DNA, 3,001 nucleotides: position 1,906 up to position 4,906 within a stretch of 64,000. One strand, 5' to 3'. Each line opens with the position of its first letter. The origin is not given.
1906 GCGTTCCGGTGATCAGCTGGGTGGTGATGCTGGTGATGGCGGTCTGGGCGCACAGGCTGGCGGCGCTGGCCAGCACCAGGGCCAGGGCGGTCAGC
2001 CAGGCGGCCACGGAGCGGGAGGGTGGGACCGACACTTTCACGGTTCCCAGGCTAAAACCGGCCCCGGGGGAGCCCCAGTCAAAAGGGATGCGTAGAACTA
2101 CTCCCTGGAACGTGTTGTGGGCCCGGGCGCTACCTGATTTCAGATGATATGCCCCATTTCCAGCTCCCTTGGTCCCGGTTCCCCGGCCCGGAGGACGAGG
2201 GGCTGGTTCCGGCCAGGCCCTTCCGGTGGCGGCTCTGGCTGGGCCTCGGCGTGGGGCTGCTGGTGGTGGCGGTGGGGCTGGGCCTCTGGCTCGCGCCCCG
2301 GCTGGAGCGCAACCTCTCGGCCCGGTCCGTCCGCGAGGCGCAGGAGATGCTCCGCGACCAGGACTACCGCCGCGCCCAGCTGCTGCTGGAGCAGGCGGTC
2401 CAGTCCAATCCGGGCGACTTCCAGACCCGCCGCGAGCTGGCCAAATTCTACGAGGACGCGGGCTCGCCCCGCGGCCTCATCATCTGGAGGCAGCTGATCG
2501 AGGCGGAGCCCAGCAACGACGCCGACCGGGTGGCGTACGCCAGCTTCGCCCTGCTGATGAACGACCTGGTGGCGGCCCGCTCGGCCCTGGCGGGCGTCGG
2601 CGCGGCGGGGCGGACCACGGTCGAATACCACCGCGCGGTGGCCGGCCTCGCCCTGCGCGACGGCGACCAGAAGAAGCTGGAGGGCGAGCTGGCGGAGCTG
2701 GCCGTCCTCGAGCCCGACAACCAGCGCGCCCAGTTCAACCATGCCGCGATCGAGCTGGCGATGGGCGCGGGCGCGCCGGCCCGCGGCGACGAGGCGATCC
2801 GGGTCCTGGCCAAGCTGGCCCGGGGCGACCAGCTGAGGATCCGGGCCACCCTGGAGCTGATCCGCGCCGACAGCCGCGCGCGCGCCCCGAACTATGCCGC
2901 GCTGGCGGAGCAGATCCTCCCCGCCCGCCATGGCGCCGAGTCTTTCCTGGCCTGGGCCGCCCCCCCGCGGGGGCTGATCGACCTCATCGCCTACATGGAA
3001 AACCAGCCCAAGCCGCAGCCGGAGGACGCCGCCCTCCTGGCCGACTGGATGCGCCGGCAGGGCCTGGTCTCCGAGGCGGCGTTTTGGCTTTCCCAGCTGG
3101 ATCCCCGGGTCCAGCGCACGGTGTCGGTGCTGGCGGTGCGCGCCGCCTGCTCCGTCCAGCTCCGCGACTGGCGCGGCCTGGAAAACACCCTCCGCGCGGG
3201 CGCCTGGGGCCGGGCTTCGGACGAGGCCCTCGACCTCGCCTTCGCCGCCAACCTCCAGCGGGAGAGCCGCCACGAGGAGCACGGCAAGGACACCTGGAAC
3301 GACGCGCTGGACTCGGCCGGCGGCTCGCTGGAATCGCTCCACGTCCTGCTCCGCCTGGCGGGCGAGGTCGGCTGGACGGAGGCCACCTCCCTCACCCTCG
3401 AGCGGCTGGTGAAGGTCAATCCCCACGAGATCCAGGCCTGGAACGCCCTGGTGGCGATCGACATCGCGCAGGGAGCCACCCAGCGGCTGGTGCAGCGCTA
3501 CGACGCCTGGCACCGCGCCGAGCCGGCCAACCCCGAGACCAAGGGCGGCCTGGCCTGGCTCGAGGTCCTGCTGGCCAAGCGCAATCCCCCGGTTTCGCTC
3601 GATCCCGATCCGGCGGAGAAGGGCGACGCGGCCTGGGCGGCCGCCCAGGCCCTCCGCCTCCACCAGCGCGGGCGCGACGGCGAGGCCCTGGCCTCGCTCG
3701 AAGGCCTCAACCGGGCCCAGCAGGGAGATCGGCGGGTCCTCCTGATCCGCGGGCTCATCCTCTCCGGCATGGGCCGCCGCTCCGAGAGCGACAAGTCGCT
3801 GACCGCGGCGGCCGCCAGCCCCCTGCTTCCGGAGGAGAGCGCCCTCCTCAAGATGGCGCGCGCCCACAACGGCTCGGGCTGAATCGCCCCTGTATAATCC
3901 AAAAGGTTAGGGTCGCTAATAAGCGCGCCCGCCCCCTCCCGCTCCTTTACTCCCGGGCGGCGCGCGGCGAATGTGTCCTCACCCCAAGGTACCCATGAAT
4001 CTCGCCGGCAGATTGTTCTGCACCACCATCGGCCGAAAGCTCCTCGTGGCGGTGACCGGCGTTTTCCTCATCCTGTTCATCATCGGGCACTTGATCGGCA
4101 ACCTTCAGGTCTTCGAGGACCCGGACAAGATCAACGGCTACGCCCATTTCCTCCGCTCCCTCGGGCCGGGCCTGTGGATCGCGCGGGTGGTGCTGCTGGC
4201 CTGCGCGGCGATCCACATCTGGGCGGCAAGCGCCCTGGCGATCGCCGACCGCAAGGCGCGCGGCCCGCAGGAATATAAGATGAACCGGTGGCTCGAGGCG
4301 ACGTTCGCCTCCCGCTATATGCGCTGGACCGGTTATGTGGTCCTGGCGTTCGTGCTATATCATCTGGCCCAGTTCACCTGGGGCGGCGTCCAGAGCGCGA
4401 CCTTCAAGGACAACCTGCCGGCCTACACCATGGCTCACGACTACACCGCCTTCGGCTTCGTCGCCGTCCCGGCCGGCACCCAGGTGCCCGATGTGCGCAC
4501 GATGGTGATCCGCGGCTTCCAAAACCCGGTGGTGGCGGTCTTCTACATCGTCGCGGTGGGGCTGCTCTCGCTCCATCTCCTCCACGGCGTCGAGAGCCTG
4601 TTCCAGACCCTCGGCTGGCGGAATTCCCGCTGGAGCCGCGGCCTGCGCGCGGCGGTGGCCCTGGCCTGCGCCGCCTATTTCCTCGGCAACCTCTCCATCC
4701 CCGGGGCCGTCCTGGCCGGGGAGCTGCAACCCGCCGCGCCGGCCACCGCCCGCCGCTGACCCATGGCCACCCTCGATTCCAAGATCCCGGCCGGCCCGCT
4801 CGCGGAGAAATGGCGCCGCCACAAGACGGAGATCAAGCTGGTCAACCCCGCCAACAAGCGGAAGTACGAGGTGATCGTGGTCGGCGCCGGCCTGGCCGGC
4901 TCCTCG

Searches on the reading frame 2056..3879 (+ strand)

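Call 61: search_protein_families(library=pfam, proteins=[window:2056-3879:+], max_evalue=0.0001)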
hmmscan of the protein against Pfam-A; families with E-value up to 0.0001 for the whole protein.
window:2056-3879:+ (608 aa): 2 families
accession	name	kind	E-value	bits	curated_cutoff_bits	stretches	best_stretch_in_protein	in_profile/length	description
PF12895.13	ANAPC3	-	3.8e-05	24.3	27.2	0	320-373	21-73/82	Anaphase-promoting complex, cyclosome, subunit 3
PF14559.12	TPR_19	-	4.6e-05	24.1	25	0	99-136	2-39/68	Tetratricopeptide repeat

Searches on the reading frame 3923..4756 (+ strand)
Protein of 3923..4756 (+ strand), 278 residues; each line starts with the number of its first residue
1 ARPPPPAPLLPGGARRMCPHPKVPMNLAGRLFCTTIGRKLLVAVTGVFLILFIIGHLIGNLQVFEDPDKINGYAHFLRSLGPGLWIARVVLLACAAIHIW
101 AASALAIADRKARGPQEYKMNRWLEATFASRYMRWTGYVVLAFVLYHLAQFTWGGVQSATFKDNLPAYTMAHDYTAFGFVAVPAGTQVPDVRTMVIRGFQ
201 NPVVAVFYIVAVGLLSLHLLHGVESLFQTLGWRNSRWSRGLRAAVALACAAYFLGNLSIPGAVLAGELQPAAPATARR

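Call 61: search_protein_families(library=pfam, proteins=[window:3923-4756:+], max_evalue=0.0001)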
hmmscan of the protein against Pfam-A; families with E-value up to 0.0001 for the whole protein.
window:3923-4756:+ (278 aa): 1 family
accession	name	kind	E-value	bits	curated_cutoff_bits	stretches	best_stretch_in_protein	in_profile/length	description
PF01127.27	Sdh_cyt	-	1e-06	29.3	25.8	0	121-253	14-120/122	Succinate dehydrogenase/Fumarate reductase transmembrane subunit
